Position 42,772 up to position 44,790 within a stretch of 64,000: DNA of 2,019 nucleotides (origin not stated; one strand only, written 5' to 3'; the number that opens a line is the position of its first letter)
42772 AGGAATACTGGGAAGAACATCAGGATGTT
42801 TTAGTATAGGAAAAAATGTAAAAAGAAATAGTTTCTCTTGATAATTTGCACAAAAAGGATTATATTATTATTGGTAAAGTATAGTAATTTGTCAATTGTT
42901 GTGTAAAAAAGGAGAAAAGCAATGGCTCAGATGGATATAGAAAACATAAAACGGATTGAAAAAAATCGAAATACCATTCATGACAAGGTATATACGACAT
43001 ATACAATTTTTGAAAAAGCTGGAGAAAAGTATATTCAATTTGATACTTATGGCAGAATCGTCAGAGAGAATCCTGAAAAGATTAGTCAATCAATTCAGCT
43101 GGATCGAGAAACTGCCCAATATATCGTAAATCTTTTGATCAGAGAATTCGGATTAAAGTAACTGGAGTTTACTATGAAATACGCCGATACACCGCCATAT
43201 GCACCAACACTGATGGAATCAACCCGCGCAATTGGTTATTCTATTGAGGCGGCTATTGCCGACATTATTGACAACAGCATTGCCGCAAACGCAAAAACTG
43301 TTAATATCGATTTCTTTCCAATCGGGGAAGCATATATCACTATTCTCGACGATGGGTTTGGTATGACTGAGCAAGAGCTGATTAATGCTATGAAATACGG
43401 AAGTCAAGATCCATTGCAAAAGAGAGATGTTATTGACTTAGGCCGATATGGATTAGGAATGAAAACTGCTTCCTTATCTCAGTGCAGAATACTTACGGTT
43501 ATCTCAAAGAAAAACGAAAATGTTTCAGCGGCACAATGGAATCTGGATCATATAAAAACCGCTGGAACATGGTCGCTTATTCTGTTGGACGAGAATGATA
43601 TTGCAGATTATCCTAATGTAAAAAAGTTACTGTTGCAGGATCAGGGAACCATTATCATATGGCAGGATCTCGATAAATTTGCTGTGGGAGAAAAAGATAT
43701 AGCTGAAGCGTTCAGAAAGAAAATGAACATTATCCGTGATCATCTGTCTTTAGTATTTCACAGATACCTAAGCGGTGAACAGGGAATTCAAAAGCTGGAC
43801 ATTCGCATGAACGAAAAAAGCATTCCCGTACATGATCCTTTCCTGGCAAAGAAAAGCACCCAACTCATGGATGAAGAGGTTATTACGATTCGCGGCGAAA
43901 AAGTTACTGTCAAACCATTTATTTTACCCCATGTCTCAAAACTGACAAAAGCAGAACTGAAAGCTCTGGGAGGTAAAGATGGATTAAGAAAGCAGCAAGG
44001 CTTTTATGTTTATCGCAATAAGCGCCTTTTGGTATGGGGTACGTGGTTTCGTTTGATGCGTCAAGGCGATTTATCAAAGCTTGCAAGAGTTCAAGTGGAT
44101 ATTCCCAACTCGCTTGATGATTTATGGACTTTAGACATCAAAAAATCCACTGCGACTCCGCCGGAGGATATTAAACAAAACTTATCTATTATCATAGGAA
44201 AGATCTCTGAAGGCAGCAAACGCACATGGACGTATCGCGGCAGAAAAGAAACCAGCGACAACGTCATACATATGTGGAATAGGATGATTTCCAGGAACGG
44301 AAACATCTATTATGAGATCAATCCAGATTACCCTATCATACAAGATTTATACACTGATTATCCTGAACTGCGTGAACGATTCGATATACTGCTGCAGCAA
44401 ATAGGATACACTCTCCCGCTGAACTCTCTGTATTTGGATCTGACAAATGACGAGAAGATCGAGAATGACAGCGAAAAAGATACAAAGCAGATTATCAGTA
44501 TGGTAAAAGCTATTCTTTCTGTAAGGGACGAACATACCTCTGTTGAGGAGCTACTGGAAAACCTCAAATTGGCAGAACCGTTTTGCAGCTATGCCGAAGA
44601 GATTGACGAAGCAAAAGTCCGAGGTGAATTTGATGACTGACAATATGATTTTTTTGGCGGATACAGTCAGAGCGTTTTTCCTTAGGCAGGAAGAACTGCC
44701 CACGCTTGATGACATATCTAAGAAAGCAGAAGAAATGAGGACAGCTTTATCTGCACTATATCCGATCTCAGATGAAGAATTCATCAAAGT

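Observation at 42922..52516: Seven-gene MORC-Z1-PD-(D/E)XK-AIPR-Dcm-Vsr system (Mza-like variant with 5mC self-marking)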

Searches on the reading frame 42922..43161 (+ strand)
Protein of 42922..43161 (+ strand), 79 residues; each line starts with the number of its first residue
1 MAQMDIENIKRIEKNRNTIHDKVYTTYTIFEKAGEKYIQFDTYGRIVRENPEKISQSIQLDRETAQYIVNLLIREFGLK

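Call 3: search_protein_families(library=pfam, proteins=[window:42922-43161:+], max_evalue=0.01)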
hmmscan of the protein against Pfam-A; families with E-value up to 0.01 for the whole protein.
window:42922-43161:+ (79 aa): 0 families

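Call 4: search_protein_families(library=padloc, proteins=[window:42922-43161:+], max_evalue=0.01)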
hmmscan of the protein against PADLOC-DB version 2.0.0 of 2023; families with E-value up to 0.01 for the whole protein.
window:42922-43161:+ (79 aa): 0 families

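Call 33: find_homologous_proteins(query=window:42922-43161:+, max_evalue=0.001)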
Query window:42922-43161:+ (79 aa): 448 proteins with E <= 0.001 among 448 candidates; the best 120 are listed.
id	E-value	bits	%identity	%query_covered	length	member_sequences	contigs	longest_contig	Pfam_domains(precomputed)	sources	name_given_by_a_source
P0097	5.4e-43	161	99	100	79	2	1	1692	-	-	-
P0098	1.7e-41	157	96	100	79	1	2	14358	-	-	-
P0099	1.7e-41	157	95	100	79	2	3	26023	-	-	-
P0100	1.2e-40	154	94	100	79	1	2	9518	-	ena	-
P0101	1.5e-38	147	90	100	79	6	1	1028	-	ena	-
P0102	4.8e-38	146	87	100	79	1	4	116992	-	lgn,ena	-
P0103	2.1e-36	141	86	100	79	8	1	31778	-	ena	-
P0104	2.7e-36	140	85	100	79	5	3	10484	-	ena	-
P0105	9.4e-36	139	85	100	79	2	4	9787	-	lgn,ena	-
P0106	4.2e-35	136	81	100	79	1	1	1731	-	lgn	-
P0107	6.2e-35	136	81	100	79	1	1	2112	-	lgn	-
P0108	1.7e-34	135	81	100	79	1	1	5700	-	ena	-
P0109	2.3e-34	134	77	100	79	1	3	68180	-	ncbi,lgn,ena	-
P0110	5.6e-34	133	77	99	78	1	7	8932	-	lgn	-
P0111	8.7e-34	132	80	100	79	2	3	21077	-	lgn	-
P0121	1.7e-32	128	76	100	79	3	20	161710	-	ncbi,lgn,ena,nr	ncbi:MAG: methionyl-tRNA formyltransferase [Clostridia bacterium]|nr:methionyl-tRNA formyltransferas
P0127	4.3e-32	127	73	99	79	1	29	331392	-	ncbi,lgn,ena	-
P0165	4.5e-30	121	72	96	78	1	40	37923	-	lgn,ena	-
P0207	7.6e-29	117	72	100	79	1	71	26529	-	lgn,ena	-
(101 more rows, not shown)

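Call 34: find_encoding_contigs(protein=P0121, flank=6000, max_places=5)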
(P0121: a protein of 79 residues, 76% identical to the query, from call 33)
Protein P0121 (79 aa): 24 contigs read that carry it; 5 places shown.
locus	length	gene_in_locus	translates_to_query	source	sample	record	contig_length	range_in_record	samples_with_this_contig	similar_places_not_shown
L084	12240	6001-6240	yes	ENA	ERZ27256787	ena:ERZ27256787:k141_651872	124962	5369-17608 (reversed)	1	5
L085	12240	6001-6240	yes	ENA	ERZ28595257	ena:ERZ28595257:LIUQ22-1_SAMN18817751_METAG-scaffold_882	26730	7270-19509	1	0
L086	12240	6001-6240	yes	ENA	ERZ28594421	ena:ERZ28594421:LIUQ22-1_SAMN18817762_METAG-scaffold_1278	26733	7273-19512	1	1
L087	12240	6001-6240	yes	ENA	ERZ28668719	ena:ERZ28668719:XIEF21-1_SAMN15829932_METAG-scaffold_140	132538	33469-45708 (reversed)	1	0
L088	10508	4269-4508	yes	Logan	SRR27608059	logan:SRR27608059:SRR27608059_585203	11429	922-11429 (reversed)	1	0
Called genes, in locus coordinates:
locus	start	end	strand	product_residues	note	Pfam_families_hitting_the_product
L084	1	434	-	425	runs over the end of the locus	PF03432:Relaxase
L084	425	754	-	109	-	PF19514:MobC_2 (faint), PF21983:NikA-like, PF05713:MobC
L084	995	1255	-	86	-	-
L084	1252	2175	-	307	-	PF17989:ALP_N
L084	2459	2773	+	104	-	PF04993:TfoX_N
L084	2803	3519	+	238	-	PF07505:DUF5131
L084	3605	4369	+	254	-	PF01381:HTH_3, PF12844:HTH_19, PF13443:HTH_26 (weak), PF13560:HTH_31 (weak), PF12674:Zn_ribbon_2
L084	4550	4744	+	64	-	-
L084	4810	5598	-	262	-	-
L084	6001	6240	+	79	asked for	-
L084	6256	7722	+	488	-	PF13589:HATPase_c_3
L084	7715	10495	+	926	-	PF04851:ResIII (weak), PF10593:Z1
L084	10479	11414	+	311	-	PF14390:DUF4420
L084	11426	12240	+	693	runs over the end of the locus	PF22879:AIPR_N, PF10592:AIPR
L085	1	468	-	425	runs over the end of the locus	PF03432:Relaxase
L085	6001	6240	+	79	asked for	-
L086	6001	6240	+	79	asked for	-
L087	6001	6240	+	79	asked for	-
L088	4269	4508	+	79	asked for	-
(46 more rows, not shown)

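Call 35: find_encoding_contigs(protein=P0127, flank=6000, max_places=5)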
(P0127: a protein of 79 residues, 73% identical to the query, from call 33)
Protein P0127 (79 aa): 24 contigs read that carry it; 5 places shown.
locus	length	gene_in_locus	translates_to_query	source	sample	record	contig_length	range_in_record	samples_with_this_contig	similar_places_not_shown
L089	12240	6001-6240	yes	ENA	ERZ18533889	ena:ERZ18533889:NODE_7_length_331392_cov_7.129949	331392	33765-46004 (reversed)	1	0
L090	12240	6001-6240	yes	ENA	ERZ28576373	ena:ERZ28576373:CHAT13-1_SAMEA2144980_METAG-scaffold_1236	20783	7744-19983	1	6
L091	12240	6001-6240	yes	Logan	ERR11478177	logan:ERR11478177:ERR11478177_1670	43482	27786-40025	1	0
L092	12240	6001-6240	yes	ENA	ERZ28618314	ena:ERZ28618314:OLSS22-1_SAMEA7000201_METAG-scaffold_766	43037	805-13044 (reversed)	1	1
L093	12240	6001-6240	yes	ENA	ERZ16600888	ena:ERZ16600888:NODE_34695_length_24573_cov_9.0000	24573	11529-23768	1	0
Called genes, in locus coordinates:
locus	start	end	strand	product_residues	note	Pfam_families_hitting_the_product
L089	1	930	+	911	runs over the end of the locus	PF10593:Z1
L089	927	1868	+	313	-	PF14390:DUF4420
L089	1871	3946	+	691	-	PF22879:AIPR_N, PF10592:AIPR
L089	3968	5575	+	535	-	PF00145:DNA_methylase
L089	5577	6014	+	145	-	PF03852:Vsr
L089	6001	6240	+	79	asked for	-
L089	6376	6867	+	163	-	PF04461:YajQ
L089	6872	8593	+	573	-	PF01979:Amidohydro_1, PF07969:Amidohydro_3 (faint), PF13382:Adenine_deam_C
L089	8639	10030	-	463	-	PF14691:Fer4_20, PF01262:AlaDh_PNT_C (faint), PF01946:Thi4 (weak), PF03486:HI0933_like (faint), PF07992:Pyr_redox_2, PF00070:Pyr_redox (faint), PF13450:NAD_binding_8 (weak), PF13738:Pyr_redox_3 (weak), +1 more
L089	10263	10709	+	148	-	-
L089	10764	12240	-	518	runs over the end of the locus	PF02463:SMC_N (faint), PF00005:ABC_tran, PF13304:AAA_21 (faint), PF12848:ABC_tran_Xtn, PF00005:ABC_tran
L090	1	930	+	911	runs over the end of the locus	PF10593:Z1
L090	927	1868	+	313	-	PF14390:DUF4420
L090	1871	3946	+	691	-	PF22879:AIPR_N, PF10592:AIPR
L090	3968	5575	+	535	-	PF00145:DNA_methylase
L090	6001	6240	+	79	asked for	-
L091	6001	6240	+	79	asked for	-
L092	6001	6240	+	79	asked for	-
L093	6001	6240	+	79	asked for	-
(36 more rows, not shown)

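Call 47: predict_structure(alignment_id=A2)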
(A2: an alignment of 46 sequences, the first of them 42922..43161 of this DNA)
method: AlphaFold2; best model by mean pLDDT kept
length: 79 residues; sequences in the alignment: 46
mean_pLDDT: 79.2   pTM: 0.62
mean pLDDT of the five models: 79.2, 78.4, 74.5, 70.3, 69.5
residues with pLDDT >= 90: 30; 70-90: 27; 50-70: 22; < 50: 0
segments of 3 or more residues with pLDDT < 50: none
pLDDT, mean of each block of 10 residues (from residue 1): 71 63 82 92 67 75 92 93
secondary structure, 60 per line:
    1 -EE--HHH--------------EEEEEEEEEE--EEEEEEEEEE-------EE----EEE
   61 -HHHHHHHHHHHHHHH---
elements in order: E23-32 E35-44 E58-60 H62-76

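Call 52: fold_search(model_id=the predicted structure, library=pdb)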
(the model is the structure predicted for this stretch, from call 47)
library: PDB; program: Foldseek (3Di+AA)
matches with E <= 10: 647; with E <= 0.001: 0
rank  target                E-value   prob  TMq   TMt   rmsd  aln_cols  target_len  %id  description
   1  5a4o_A                5.0e-02  0.98  0.45  0.47   4.0        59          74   17  Crystal structure of BPSL1147, a PC4 homolog from Burkholderia pseudomallei K96243 (orthorhombic crystal form) (released 2016-04-06)
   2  4bhm_B                1.2e-01  0.85  0.37  0.38   5.6        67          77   16  The crystal structure of MoSub1-DNA complex reveals a novel DNA binding mode (released 2014-04-23)
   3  3nm7_B                1.5e-01  0.97  0.53  0.56   4.7        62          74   13  Crystal Structure of Borrelia burgdorferi Pur-alpha (released 2010-10-06)
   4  7u65_G                1.7e-01  0.85  0.40  0.38   6.8        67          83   10  Structure of E. coli dGTPase bound to T7 bacteriophage protein Gp1.2 (released 2022-08-31)
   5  8esd_N                1.8e-01  0.97  0.56  0.26   4.5        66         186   12  Crystal structure of COMMD7-COMMD9-COMMD5-COMMD10 tetramer (released 2023-05-24)
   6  3n8b_B                2.2e-01  0.97  0.55  0.58   4.4        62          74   14  Crystal Structure of Borrelia burgdorferi Pur-alpha (released 2010-10-06)
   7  3q9d_B                2.2e-01  0.80  0.37  0.18   5.0        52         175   10  Crystal Structure of Cpn0803 from C. pneumoniae. (released 2012-01-11)
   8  1pcf_A                2.9e-01  0.82  0.39  0.45   4.1        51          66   14  HUMAN TRANSCRIPTIONAL COACTIVATOR PC4 C-TERMINAL DOMAIN (released 1998-03-18)
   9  6ycs_B                3.3e-01  0.63  0.40  0.45   8.2        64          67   16  Human Transcription Cofactor PC4 DNA-binding domain in complex with full phosphorothioate 5-10-5 2'-O-methyl DNA gapme (released 2020-04-29)
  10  2kvt_MODEL_1_A        3.3e-01  0.44  0.33  0.36   7.6        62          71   14  solution NMR structure of yaiA from Escherichia Eoli. Northeast Structural Genomics Target ER244 (released 2010-05-19)
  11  3vyy_A                3.3e-01  0.38  0.30  0.28   9.3        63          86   11  Structural insights into RISC assembly facilitated by dsRNA binding domains of human RNA helicase A (DHX9) (released 2013-02-13)
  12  6ycs_A                3.8e-01  0.57  0.39  0.44   7.3        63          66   16  Human Transcription Cofactor PC4 DNA-binding domain in complex with full phosphorothioate 5-10-5 2'-O-methyl DNA gapme (released 2020-04-29)
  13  7ba2_B                4.0e-01  0.80  0.36  0.08   3.1        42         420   12  D319A mutant of the PilB minor pilin from Streptococcus sanguinis (released 2021-04-28)
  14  4usg_A                4.6e-01  0.51  0.38  0.43   5.4        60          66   15  Crystal structure of PC4 W89Y mutant complex with DNA (released 2015-03-18)
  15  4lid_B                4.6e-01  0.51  0.37  0.35   5.1        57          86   18  A100, A DNA binding scaffold from Sulfolobus spindle-shape virus 1 (released 2014-09-24)
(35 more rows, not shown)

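Call 86: search_protein_families(library=ncbifam, proteins=[window:42922-43161:+], max_evalue=0.001)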
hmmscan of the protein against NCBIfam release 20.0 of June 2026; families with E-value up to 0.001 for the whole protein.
window:42922-43161:+ (79 aa): 0 families

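Call 88: find_encoding_contigs(protein=P0207, flank=2500, max_places=4)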
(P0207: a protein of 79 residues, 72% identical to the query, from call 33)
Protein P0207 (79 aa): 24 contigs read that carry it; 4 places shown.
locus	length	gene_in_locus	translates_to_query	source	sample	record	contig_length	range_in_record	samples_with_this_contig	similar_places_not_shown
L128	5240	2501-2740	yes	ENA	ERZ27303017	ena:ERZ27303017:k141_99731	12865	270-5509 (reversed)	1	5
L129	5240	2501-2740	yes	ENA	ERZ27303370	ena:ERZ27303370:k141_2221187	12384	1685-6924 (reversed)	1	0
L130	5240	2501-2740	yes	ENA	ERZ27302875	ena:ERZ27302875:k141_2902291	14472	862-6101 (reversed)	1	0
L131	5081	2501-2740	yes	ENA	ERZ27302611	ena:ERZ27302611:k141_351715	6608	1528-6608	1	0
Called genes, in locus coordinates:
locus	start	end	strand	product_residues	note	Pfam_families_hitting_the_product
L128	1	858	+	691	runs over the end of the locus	PF22879:AIPR_N, PF10592:AIPR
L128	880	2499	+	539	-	PF00145:DNA_methylase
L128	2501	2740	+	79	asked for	-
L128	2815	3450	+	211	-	-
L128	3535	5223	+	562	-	PF07992:Pyr_redox_2, PF13450:NAD_binding_8 (faint), PF13738:Pyr_redox_3, PF00070:Pyr_redox, PF02852:Pyr_redox_dim, PF00581:Rhodanese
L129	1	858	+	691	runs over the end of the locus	PF22879:AIPR_N, PF10592:AIPR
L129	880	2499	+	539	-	PF00145:DNA_methylase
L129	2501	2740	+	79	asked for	-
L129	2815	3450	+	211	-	-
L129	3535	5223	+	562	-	PF07992:Pyr_redox_2, PF13450:NAD_binding_8 (faint), PF13738:Pyr_redox_3, PF00070:Pyr_redox, PF02852:Pyr_redox_dim, PF00581:Rhodanese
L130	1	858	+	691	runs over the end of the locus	PF22879:AIPR_N, PF10592:AIPR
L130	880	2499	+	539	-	PF00145:DNA_methylase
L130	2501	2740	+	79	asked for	-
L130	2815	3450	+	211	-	-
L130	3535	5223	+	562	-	PF07992:Pyr_redox_2, PF13450:NAD_binding_8 (faint), PF13738:Pyr_redox_3, PF00070:Pyr_redox, PF02852:Pyr_redox_dim, PF00581:Rhodanese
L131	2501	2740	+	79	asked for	-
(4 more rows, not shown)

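Call 89: find_encoding_contigs(protein=P0165, flank=2500, max_places=4)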
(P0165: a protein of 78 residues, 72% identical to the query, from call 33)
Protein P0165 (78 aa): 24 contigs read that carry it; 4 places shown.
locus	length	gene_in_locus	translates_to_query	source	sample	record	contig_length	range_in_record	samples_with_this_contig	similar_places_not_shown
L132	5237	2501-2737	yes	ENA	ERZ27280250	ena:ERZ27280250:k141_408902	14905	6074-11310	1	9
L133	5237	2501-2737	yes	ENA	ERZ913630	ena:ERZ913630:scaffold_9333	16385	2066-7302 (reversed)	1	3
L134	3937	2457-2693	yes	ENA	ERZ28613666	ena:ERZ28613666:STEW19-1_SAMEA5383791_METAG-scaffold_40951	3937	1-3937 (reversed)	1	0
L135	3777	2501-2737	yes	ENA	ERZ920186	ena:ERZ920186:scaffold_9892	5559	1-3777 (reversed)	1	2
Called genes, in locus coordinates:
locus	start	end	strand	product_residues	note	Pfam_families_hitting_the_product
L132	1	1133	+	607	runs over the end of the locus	PF24389:ORC-CDC6-like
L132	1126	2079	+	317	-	PF19810:HFX_2341_N (faint)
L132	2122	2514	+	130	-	PF03852:Vsr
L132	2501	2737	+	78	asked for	-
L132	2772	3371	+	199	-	-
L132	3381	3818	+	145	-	PF22522:DUF6998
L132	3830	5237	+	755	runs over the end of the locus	PF00270:DEAD, PF04851:ResIII, PF18766:SWI2_SNF2, PF00271:Helicase_C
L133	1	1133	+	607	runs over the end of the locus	PF24389:ORC-CDC6-like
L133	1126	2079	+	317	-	PF19810:HFX_2341_N (faint)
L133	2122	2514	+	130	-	PF03852:Vsr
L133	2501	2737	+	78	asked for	-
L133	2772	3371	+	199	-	-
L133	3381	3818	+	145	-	PF22522:DUF6998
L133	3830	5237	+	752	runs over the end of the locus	PF00270:DEAD, PF04851:ResIII, PF18766:SWI2_SNF2, PF00271:Helicase_C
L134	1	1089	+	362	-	?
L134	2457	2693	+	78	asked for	-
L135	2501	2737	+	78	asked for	-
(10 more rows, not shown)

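Call 90: find_encoding_contigs(protein=P0165, flank=9000, max_places=2)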
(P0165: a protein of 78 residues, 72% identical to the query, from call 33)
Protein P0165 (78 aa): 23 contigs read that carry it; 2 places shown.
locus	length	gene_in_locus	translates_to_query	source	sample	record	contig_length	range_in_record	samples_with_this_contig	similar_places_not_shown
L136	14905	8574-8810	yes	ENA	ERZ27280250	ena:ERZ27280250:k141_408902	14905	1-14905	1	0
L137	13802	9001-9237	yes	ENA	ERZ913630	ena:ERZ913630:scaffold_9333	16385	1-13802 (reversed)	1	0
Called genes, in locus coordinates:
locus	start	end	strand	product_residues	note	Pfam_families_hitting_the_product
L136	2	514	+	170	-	?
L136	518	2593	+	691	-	PF22879:AIPR_N, PF10592:AIPR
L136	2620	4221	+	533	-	PF00145:DNA_methylase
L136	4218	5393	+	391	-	PF24391:HD-CE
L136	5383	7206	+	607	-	PF24389:ORC-CDC6-like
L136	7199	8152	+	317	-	PF19810:HFX_2341_N (faint)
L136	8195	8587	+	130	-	PF03852:Vsr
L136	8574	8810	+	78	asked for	-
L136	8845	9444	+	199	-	-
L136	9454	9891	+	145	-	PF22522:DUF6998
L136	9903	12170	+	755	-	PF00270:DEAD, PF04851:ResIII, PF18766:SWI2_SNF2, PF00271:Helicase_C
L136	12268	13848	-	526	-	PF00580:UvrD-helicase, PF13245:AAA_19, PF00580:UvrD-helicase, PF13361:UvrD_C, PF13538:UvrD_C_2 (weak)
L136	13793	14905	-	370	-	?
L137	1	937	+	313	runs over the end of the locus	PF14390:DUF4420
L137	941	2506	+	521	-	PF22879:AIPR_N, PF10592:AIPR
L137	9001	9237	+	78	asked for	-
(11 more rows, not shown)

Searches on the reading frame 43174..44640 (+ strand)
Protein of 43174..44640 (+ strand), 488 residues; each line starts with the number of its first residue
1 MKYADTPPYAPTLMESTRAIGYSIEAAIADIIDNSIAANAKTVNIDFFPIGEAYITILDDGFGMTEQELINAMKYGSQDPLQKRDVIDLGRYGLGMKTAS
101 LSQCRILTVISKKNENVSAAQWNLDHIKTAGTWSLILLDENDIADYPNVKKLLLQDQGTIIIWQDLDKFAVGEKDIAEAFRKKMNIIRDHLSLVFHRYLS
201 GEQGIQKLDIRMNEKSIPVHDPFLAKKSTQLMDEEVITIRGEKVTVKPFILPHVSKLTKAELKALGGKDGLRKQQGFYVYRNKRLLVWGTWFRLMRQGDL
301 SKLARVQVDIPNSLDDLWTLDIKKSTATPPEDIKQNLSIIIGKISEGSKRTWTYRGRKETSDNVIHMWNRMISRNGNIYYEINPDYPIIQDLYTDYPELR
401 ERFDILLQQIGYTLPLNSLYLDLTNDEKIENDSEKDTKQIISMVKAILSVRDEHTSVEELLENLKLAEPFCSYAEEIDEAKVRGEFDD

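Call 3: search_protein_families(library=pfam, proteins=[window:43174-44640:+], max_evalue=0.01)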
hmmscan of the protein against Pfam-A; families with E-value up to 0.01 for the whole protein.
window:43174-44640:+ (488 aa): 2 families
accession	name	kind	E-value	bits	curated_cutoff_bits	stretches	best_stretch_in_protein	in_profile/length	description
PF13589.12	HATPase_c_3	-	8.2e-35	120.3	25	1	22-159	1-137/137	Histidine kinase-, DNA gyrase B-, and HSP90-like ATPase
PF02518.31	HATPase_c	-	0.009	16.9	26.4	0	25-99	7-80/111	Histidine kinase-, DNA gyrase B-, and HSP90-like ATPase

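Call 4: search_protein_families(library=padloc, proteins=[window:43174-44640:+], max_evalue=0.01)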
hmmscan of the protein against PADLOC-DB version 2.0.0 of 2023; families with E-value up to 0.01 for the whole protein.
window:43174-44640:+ (488 aa): 1 family
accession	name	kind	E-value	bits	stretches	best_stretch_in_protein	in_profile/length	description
PDLC02204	MzaB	-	1.5e-80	269.1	1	5-476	6-487/500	-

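Call 83: search_solved_structures(query=window:43174-44640:+, max_evalue=0.01, show_alignments=2)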
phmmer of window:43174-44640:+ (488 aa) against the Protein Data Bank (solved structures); distinct sequences matched with E-value up to 0.01: 74 (the best 60 are shown).
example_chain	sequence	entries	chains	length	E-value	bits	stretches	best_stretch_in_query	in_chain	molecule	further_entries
7k7t_A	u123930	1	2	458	3e-06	29.3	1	21-114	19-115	Isoform 3 of MORC family CW-type zinc finger protein 4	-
6o1e_A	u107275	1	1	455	3.8e-06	28.9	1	26-121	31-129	MORC family CW-type zinc finger protein 3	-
5ix1_A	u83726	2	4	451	8.4e-06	27.8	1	26-120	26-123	MORC family CW-type zinc finger protein 3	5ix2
2xjj_A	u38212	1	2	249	0.0013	20.6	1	32-122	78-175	HEAT SHOCK PROTEIN HSP 90-ALPHA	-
5nyi_A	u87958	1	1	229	0.0019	20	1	39-122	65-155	Heat shock protein HSP 90-alpha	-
5h22_A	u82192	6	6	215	0.0035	19.2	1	31-119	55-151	Hsp90aa1 protein | Heat shock protein HSP 90-alpha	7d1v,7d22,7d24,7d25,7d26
1uym_A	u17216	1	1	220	0.0036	19.1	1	31-119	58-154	HEAT SHOCK PROTEIN HSP 90-BETA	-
5uc4_A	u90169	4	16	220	0.0036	19.1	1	31-119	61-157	Heat shock protein HSP 90-beta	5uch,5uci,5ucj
7ulj_A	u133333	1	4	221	0.0036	19.1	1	31-119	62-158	Heat shock protein HSP 90-beta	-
9d9h_A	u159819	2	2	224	0.0037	19.1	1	31-119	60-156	Heat shock protein HSP 90-beta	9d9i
2qfo_A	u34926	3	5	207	0.0042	18.9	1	32-119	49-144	Heat shock protein HSP 90-alpha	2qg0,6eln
5lq9_A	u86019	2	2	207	0.0042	18.9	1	32-119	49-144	Heat shock protein HSP 90-alpha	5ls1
3nmq_A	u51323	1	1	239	0.0042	18.9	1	31-119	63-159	Heat shock protein HSP 90-beta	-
4lwe_A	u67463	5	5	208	0.0042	18.9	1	32-119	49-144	Heat shock protein HSP 90-alpha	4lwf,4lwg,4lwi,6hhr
5j20_A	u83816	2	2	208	0.0042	18.9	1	32-119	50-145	Heat shock protein HSP 90-alpha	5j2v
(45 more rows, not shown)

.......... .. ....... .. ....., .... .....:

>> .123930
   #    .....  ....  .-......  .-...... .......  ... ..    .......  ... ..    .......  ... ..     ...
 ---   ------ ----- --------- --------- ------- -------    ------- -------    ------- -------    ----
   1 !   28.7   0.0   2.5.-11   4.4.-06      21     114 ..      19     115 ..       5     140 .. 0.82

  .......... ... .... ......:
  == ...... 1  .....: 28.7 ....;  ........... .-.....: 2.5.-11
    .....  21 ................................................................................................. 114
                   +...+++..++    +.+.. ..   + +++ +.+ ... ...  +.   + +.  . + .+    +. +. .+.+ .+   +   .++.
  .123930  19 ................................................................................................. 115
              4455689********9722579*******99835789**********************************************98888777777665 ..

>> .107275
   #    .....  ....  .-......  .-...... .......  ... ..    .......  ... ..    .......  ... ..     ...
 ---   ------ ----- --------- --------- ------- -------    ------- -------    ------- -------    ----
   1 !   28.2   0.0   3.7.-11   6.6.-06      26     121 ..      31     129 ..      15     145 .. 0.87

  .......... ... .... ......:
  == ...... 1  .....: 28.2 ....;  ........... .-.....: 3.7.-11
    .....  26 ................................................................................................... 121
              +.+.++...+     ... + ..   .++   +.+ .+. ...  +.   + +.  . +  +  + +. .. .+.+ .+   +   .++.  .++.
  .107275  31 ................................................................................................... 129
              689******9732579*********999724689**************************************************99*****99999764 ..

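Call 86: search_protein_families(library=ncbifam, proteins=[window:43174-44640:+], max_evalue=0.001)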
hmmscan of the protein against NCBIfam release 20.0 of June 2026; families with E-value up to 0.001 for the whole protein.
window:43174-44640:+ (488 aa): 7 families
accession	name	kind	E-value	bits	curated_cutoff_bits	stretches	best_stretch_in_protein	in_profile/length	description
NF041932.1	MzaB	equivalog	1.8e-95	320.1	850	1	14-478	2-476/480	MZA anti-phage system associated ATPase MzaB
NF050001.1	restrict_BbrUII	equivalog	2.5e-09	36.2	550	1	24-174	21-175/659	BbrUII/HgiDII family restriction enzyme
NF000953.0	PRK00095.2-4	equivalog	3.1e-07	29.7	693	1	26-125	25-125/611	DNA mismatch repair endonuclease MutL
TIGR00585.2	mutl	equivalog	4e-07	29.3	180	1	26-125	23-124/555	DNA mismatch repair endonuclease MutL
NF000952.0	PRK00095.2-2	subfamily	1.3e-06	27.2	840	1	28-121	27-121/623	DNA mismatch repair endonuclease MutL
NF000951.0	PRK00095.2-1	equivalog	4.2e-06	25.7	391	1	23-125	24-127/559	DNA mismatch repair endonuclease MutL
NF000949.0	PRK00095.1-2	equivalog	0.00021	20.4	750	1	27-122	30-127/634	DNA mismatch repair endonuclease MutL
